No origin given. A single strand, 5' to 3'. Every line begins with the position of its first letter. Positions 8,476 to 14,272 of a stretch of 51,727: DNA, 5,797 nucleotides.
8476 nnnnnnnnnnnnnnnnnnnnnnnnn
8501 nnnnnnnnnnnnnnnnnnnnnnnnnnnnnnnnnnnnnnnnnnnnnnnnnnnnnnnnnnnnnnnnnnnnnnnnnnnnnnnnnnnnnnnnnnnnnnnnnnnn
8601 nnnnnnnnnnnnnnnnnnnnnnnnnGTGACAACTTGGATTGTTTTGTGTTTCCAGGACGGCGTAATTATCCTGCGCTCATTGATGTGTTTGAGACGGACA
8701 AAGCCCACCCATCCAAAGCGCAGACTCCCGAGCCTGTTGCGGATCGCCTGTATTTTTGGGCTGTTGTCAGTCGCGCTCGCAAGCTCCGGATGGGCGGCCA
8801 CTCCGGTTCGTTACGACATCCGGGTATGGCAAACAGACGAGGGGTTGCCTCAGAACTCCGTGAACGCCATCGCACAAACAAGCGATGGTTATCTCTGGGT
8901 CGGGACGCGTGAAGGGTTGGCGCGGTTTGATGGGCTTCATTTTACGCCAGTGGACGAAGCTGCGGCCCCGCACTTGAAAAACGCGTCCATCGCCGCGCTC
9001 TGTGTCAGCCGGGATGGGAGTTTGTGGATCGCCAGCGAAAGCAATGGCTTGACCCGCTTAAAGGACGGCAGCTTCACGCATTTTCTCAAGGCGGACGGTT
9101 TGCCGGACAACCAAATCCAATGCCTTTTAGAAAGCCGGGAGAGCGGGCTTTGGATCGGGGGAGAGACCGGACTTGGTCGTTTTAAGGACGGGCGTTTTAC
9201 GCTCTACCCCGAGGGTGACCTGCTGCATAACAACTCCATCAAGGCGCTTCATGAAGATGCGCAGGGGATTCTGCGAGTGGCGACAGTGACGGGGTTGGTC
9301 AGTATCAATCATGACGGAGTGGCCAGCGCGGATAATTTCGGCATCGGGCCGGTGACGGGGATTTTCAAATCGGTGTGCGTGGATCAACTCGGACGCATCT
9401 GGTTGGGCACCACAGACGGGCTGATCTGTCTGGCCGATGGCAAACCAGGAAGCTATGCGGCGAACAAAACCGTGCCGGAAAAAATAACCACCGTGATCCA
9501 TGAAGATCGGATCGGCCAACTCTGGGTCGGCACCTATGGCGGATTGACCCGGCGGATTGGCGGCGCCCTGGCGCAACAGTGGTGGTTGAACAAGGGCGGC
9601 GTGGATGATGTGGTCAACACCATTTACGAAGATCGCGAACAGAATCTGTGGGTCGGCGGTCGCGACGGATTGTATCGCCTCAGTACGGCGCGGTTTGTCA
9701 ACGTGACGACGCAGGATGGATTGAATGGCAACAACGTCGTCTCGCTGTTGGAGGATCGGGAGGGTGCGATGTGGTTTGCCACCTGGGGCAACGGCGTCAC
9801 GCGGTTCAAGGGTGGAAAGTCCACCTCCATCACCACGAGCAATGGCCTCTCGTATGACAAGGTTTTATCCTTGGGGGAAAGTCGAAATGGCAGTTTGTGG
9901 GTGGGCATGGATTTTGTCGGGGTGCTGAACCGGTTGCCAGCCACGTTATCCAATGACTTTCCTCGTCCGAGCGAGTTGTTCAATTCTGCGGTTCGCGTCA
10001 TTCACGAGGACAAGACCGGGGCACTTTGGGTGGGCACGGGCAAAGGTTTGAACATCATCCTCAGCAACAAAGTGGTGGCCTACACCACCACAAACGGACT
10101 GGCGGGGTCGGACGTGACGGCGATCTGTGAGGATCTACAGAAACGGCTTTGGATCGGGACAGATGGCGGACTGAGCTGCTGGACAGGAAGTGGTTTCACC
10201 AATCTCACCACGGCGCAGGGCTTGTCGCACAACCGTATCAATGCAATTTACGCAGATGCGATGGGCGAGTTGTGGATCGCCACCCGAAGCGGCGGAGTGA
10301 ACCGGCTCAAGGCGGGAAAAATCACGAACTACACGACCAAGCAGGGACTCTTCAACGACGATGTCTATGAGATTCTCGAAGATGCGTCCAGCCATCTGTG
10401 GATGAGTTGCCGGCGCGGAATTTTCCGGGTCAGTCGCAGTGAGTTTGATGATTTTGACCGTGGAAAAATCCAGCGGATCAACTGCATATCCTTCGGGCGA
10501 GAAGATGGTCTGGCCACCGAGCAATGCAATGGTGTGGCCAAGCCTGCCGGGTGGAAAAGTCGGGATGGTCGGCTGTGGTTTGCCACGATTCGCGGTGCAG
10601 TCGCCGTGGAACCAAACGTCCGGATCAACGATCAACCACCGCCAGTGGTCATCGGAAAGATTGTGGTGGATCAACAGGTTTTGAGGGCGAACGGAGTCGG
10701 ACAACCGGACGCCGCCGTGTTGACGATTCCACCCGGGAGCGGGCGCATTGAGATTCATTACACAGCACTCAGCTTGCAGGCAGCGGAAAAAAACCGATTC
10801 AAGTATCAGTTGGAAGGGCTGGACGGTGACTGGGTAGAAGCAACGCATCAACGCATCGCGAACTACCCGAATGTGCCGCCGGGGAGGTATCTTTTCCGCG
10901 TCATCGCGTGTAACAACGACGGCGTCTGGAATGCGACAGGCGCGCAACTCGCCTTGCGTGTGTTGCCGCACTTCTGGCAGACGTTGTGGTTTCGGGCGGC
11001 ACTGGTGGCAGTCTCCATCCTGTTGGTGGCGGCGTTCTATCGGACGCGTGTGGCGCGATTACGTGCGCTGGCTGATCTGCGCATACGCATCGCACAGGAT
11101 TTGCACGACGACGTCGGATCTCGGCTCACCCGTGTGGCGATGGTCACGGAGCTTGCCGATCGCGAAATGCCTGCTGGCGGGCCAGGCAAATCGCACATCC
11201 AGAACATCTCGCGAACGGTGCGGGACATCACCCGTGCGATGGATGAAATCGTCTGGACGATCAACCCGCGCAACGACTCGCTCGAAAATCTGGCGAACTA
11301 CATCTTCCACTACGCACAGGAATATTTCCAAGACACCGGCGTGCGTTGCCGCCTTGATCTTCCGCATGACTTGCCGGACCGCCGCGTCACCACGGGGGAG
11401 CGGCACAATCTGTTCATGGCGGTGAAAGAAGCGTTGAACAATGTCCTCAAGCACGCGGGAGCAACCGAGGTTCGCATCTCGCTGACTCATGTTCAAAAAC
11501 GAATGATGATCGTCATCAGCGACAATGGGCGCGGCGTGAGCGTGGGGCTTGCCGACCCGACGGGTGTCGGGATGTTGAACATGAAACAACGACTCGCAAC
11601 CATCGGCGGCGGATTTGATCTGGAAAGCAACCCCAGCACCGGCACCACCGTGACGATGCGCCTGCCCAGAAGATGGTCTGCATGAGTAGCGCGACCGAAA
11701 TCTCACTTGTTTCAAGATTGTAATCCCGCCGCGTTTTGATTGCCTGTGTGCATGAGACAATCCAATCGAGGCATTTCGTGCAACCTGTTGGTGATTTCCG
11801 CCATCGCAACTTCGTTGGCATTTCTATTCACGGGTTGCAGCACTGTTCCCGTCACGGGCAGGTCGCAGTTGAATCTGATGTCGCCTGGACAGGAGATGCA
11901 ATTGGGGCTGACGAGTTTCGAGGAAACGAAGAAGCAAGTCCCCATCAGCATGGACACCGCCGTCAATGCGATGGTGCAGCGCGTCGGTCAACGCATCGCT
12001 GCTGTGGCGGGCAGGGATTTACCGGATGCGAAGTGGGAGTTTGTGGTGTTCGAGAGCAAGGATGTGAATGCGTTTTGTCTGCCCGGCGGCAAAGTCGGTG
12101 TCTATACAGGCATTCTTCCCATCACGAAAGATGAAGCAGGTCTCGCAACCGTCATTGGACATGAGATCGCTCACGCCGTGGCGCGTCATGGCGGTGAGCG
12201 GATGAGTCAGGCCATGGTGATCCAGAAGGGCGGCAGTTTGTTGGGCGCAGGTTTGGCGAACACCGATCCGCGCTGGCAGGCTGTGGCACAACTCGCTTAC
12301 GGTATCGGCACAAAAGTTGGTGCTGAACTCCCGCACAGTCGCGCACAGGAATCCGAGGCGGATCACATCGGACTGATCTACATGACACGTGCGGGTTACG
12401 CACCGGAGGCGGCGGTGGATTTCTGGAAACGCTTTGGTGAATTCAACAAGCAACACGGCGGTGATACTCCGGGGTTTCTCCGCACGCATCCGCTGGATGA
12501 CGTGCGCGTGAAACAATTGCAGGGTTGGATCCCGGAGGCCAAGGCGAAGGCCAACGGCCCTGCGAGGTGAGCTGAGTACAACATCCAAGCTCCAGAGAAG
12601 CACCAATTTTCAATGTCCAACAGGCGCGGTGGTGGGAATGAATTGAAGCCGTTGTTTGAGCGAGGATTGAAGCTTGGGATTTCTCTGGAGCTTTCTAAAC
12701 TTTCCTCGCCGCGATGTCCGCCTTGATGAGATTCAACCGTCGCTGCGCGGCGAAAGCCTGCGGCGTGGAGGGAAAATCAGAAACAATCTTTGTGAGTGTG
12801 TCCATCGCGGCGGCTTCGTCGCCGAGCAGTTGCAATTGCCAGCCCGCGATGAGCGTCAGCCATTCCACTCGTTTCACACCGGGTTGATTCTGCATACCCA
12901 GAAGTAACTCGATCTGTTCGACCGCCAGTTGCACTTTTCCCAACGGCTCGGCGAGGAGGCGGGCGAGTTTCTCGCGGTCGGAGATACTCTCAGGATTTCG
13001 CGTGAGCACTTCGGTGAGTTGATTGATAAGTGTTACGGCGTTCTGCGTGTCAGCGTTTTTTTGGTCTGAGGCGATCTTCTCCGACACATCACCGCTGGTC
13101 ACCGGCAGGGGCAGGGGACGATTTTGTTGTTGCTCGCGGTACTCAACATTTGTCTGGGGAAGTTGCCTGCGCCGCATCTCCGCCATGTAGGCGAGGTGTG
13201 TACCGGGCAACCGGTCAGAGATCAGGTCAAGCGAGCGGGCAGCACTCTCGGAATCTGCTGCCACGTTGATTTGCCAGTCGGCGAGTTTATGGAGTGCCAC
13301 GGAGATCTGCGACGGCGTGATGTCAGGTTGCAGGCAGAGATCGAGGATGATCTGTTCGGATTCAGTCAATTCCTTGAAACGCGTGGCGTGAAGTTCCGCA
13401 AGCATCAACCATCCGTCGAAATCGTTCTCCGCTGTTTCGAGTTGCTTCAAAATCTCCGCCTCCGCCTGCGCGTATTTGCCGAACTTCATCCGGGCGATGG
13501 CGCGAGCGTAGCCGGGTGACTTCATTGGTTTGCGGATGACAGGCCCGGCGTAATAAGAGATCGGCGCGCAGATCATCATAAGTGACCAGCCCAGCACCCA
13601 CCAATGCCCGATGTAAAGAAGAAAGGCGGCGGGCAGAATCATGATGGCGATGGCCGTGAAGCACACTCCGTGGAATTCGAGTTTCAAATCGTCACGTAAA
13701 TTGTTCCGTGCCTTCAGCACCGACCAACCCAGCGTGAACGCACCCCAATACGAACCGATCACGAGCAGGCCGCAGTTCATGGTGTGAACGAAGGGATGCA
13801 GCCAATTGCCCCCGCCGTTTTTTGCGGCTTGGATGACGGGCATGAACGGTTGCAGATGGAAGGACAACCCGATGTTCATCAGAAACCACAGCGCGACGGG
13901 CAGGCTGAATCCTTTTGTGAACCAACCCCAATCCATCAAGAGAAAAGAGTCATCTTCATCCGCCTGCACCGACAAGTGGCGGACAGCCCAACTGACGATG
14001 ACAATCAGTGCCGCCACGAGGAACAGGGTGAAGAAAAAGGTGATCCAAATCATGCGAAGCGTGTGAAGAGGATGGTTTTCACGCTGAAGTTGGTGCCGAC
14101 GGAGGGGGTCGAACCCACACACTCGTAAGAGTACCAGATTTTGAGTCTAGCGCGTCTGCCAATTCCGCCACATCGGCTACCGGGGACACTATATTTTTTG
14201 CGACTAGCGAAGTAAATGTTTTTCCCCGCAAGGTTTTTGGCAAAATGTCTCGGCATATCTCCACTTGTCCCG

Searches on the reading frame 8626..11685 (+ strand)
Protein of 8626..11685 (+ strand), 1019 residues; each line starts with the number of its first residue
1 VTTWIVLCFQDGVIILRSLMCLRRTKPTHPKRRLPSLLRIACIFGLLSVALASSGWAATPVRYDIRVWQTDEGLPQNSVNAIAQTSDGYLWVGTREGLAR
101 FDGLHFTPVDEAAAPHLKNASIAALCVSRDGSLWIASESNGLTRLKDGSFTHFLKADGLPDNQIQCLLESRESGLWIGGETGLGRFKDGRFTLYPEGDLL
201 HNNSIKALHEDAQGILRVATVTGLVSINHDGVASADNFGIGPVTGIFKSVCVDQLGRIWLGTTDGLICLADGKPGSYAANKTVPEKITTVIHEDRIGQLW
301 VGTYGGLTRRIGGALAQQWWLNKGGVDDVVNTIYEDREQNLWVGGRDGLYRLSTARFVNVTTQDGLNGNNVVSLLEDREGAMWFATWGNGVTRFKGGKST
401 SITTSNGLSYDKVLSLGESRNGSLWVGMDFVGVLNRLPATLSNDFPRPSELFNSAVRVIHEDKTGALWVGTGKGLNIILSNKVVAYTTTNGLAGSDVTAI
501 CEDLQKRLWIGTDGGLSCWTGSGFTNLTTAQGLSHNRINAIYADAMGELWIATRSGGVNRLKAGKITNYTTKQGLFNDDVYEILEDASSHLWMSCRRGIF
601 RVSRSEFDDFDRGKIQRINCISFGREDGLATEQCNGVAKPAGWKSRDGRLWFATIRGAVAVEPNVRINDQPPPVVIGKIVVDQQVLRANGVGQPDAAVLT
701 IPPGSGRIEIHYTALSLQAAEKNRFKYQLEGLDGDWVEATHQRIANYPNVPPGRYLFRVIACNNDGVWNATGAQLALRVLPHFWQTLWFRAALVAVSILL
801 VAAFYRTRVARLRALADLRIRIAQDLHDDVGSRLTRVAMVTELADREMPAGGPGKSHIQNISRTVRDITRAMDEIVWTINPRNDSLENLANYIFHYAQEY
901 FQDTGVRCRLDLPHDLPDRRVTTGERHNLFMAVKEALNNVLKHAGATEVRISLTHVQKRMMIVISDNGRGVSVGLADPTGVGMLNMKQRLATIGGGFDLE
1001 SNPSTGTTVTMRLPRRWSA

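Call 20: search_protein_families(library=pfam, proteins=[window:8626-11685:+], max_evalue=0.001)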
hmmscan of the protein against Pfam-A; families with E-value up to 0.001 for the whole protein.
window:8626-11685:+ (1019 aa): 6 families
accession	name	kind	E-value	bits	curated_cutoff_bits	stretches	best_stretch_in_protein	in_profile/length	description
PF07494.17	Reg_prop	-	2.2e-57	184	20.4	2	73-95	1-23/24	Two component regulator propeller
PF07495.19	Y_Y_Y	-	5e-16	58.8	26.6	1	720-779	5-64/65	Y_Y_Y domain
PF02518.31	HATPase_c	-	3.2e-13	50.5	26.4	1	927-1015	4-109/111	Histidine kinase-, DNA gyrase B-, and HSP90-like ATPase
PF07730.19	HisKA_3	-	1.1e-08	35.9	24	1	819-882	2-66/68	Histidine kinase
PF13581.12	HATPase_c_2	-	6.8e-05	23.3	27.4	1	921-979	24-98/127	Histidine kinase-like ATPase domain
PF08450.18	SGL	-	0.00011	22.3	26.3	0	59-142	28-108/246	SMP-30/Gluconolactonase/LRE-like region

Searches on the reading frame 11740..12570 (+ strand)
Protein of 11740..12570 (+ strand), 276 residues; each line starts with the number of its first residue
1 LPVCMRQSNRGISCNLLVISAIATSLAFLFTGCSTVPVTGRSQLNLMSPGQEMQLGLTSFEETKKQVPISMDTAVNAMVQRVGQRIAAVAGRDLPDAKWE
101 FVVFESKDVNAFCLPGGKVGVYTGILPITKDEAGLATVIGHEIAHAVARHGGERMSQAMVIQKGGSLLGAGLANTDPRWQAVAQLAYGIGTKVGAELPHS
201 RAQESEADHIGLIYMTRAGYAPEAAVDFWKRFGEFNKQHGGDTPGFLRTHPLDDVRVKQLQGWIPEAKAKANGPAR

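Call 20: search_protein_families(library=pfam, proteins=[window:11740-12570:+], max_evalue=0.001)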
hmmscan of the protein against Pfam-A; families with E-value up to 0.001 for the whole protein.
window:11740-12570:+ (276 aa): 1 family
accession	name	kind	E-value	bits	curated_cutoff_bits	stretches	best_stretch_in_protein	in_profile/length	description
PF01435.24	Peptidase_M48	-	6.4e-39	134.1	20.3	1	76-263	4-185/186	Peptidase family M48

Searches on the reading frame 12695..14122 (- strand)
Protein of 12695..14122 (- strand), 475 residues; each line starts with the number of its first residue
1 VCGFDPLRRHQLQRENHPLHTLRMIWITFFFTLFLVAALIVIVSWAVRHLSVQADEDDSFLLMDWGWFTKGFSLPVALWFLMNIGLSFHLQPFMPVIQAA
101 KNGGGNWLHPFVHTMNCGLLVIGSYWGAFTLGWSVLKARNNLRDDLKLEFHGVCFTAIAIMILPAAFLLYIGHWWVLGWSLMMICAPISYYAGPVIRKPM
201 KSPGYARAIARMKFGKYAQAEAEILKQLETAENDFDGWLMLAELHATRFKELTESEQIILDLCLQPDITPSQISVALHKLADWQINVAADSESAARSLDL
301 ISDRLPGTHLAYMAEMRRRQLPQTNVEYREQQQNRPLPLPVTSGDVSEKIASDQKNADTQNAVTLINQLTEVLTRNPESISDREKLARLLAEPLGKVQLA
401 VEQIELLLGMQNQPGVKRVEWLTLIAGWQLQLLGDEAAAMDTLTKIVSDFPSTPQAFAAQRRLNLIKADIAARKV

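Call 20: search_protein_families(library=pfam, proteins=[window:12695-14122:-], max_evalue=0.001)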
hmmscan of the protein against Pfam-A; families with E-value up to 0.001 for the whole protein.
window:12695-14122:- (475 aa): 2 families
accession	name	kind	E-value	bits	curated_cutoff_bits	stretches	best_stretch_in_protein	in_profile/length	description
PF13428.12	TPR_14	-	1.5e-05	25.6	23.5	0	205-244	5-44/44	Tetratricopeptide repeat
PF13174.12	TPR_6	-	5.4e-05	24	26.3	0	426-452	6-32/33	Tetratricopeptide repeat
